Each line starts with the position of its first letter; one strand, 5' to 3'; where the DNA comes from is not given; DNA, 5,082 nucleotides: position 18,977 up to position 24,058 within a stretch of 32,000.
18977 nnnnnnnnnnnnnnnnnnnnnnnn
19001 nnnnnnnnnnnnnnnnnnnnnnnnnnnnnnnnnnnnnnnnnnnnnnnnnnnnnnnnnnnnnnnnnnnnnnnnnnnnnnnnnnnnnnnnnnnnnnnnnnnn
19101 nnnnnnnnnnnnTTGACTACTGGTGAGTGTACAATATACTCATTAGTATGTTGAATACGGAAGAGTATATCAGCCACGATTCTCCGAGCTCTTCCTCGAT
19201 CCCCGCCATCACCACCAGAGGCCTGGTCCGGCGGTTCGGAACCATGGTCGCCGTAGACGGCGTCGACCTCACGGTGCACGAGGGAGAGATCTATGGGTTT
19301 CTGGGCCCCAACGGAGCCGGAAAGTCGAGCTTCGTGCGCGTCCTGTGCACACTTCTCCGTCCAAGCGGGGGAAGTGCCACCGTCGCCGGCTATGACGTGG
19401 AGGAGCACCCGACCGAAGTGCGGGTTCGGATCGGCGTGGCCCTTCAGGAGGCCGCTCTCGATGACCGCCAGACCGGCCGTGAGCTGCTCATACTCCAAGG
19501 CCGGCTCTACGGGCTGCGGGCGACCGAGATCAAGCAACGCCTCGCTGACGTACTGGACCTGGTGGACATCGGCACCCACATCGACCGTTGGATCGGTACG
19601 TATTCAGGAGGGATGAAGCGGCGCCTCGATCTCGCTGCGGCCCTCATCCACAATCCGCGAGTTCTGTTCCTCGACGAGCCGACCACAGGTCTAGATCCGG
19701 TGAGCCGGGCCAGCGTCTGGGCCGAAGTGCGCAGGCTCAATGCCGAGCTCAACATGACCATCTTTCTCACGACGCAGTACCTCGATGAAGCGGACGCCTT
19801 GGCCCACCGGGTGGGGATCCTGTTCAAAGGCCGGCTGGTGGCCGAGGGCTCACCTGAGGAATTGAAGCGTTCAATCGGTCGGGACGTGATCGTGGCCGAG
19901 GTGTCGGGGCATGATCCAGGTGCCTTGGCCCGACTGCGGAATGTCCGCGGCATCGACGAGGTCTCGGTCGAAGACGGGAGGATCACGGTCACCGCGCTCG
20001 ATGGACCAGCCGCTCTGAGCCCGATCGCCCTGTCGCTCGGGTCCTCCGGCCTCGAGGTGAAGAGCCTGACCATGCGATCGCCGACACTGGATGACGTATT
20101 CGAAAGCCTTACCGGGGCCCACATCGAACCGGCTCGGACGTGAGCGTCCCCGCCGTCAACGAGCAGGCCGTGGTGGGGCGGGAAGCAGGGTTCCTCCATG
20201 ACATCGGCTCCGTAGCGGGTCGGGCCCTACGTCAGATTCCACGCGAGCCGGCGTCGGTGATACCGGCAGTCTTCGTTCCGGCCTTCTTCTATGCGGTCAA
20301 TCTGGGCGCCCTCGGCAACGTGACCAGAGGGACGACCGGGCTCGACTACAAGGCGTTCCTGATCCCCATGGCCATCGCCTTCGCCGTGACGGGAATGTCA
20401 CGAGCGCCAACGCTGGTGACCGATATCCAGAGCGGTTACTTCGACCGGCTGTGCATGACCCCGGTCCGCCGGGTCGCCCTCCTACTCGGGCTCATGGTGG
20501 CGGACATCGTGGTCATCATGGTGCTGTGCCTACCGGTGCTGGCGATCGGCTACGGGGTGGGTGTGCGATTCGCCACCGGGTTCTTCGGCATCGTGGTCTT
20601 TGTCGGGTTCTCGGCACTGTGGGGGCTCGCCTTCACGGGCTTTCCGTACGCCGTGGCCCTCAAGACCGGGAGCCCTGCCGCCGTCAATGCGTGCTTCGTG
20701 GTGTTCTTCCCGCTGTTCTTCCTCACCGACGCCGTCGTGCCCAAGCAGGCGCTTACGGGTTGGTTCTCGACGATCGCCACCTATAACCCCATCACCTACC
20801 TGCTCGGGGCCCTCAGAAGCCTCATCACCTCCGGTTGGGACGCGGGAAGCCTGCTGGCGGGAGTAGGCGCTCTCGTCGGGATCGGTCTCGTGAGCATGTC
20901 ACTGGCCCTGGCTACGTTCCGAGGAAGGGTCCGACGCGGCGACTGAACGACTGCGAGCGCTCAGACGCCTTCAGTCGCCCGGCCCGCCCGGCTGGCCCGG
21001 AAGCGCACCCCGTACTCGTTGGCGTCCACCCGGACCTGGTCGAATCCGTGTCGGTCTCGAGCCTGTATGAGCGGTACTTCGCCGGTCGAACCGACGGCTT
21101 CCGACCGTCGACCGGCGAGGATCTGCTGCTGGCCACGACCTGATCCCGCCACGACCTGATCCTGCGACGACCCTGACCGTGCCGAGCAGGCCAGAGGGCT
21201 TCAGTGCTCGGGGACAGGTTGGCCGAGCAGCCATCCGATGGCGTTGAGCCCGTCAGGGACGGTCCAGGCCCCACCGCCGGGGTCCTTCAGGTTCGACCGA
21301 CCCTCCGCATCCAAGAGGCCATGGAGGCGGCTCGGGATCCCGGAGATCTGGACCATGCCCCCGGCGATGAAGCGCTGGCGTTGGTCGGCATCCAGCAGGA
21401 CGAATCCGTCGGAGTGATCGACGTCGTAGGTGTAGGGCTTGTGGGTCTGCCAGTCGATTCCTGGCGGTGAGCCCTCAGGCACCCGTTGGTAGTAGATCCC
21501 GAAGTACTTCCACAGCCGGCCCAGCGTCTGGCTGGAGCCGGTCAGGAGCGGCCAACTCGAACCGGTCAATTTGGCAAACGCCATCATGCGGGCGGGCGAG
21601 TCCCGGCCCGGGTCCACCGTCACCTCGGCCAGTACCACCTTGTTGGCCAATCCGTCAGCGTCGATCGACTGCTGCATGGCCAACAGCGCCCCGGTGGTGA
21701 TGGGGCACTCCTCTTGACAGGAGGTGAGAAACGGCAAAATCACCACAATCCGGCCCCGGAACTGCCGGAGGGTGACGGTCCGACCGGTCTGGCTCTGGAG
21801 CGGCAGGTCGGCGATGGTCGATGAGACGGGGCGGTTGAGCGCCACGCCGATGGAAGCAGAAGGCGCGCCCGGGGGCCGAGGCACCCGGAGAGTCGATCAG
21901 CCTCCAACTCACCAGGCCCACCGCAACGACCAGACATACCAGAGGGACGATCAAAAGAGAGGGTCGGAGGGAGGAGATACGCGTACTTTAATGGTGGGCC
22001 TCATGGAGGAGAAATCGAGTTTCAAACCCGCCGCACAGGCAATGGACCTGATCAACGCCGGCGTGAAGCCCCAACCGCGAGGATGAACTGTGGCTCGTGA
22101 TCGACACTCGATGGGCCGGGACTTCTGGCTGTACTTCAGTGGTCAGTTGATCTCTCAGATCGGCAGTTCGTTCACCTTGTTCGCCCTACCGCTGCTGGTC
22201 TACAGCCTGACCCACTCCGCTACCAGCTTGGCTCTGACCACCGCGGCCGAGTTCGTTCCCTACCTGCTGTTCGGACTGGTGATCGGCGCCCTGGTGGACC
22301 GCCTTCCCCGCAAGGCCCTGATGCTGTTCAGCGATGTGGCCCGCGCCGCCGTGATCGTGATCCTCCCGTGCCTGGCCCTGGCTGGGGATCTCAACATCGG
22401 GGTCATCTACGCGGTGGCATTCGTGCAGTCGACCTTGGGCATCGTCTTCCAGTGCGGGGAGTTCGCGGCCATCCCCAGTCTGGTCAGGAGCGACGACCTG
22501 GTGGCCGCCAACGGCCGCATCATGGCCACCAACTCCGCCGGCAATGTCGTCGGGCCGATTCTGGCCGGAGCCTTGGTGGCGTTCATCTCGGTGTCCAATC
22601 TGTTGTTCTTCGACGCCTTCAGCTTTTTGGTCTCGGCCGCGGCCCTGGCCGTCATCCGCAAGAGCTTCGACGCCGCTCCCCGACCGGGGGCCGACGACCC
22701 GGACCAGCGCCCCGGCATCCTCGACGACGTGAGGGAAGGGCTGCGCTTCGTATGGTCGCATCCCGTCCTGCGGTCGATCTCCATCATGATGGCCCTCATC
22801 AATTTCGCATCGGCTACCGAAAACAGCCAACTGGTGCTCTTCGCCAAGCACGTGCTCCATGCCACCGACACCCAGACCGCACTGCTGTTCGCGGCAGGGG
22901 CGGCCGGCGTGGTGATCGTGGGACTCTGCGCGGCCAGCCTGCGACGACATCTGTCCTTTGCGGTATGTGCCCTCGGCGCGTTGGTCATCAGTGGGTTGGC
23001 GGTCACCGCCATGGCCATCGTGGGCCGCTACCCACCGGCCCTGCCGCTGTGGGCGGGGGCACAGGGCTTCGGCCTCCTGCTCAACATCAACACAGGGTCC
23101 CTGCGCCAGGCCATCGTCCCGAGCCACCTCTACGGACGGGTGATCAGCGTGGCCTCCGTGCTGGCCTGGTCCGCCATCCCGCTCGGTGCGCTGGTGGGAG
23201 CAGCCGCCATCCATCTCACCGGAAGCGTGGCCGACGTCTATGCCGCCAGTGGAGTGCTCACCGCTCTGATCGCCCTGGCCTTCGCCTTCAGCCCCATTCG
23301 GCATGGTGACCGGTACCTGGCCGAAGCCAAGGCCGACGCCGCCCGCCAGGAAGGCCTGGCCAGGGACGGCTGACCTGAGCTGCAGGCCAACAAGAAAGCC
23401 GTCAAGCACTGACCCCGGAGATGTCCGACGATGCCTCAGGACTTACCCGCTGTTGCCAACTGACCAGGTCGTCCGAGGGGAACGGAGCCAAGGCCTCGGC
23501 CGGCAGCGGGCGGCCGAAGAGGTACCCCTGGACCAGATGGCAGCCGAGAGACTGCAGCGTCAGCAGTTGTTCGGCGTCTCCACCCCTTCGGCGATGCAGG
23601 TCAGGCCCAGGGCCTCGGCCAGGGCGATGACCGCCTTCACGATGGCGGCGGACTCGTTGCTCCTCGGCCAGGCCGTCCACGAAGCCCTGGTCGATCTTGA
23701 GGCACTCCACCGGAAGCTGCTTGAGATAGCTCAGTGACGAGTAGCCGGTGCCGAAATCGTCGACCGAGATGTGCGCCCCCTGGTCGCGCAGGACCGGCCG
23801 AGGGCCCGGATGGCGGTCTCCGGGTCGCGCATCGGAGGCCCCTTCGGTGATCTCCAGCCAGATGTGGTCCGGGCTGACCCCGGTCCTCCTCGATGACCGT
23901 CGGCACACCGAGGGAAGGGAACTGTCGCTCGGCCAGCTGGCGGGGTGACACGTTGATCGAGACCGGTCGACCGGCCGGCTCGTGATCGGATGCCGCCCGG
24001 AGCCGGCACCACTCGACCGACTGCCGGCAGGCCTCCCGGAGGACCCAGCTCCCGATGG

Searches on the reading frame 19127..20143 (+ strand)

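Call 12: search_protein_families(library=pfam, proteins=[window:19127-20143:+], max_evalue=0.00001)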
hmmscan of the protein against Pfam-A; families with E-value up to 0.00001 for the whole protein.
window:19127-20143:+ (338 aa): 3 families
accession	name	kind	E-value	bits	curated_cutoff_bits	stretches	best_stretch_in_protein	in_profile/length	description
PF00005.33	ABC_tran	-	1.9e-29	103.4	25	1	44-187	2-137/137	ABC transporter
PF13304.12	AAA_21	-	1.4e-09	38.9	27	0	160-216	239-297/304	AAA domain, putative AbiEii toxin, Type IV TA system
PF13732.12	DrrA1-3_C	-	4.1e-09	37.4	27.4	1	241-325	1-77/81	ATP-binding protein DrrA1-3-like, C-terminal domain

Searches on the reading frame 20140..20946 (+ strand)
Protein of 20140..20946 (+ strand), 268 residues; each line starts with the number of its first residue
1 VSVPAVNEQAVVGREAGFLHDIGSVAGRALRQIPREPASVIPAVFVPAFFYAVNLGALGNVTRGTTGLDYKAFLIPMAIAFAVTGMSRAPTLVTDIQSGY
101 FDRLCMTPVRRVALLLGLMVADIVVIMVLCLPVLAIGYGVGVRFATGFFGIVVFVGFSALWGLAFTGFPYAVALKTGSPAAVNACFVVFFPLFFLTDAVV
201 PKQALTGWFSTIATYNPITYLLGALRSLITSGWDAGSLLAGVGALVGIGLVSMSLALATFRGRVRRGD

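Call 13: search_protein_families(library=pfam, proteins=[window:20140-20946:+], max_evalue=0.00001)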
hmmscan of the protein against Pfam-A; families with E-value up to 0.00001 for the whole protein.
window:20140-20946:+ (268 aa): 2 families
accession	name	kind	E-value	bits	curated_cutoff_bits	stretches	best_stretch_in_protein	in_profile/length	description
PF01061.29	ABC2_membrane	-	6e-17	62.3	26.9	1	25-228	6-209/211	ABC-2 type transporter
PF12698.13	ABC2_membrane_3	-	1.6e-09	37.7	31.6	1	72-257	162-346/347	ABC-2 family transporter protein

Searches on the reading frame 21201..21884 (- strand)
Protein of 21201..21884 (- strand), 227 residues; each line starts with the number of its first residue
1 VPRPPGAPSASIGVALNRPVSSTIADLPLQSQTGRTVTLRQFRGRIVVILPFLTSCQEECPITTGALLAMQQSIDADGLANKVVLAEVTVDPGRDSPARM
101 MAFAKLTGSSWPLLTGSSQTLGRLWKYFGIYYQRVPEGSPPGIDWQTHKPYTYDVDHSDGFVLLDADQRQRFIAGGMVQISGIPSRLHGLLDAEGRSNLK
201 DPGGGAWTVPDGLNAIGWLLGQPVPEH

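Call 13: search_protein_families(library=pfam, proteins=[window:21201-21884:-], max_evalue=0.00001)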
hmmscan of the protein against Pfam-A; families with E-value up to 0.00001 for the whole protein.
window:21201-21884:- (227 aa): 1 family
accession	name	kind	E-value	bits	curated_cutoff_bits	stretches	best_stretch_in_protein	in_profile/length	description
PF02630.20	SCO1-SenC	-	2.7e-20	73.1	22.8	1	29-169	6-133/134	SCO1/SenC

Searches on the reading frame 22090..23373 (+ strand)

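Call 13: search_protein_families(library=pfam, proteins=[window:22090-23373:+], max_evalue=0.00001)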
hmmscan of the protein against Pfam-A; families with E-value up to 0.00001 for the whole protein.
window:22090-23373:+ (427 aa): 2 families
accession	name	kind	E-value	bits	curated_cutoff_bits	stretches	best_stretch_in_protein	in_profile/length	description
PF07690.21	MFS_1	-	6.5e-25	88.2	33.4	1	16-366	2-346/347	Major Facilitator Superfamily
PF05977.19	MFS_3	-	1.1e-20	74.1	27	1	17-407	17-399/524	Transmembrane secretion effector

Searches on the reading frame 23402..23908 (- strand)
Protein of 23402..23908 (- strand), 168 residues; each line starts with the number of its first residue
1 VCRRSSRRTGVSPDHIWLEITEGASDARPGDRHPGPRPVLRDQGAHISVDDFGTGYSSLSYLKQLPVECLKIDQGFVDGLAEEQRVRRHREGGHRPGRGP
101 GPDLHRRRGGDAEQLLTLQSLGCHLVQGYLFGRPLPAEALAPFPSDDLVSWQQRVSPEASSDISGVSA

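Call 13: search_protein_families(library=pfam, proteins=[window:23402-23908:-], max_evalue=0.00001)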
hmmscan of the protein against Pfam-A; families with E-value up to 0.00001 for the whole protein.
window:23402-23908:- (168 aa): 1 family
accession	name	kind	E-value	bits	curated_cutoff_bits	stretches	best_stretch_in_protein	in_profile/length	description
PF00563.25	EAL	-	2.6e-21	76.5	31.3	1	7-84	110-186/236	EAL domain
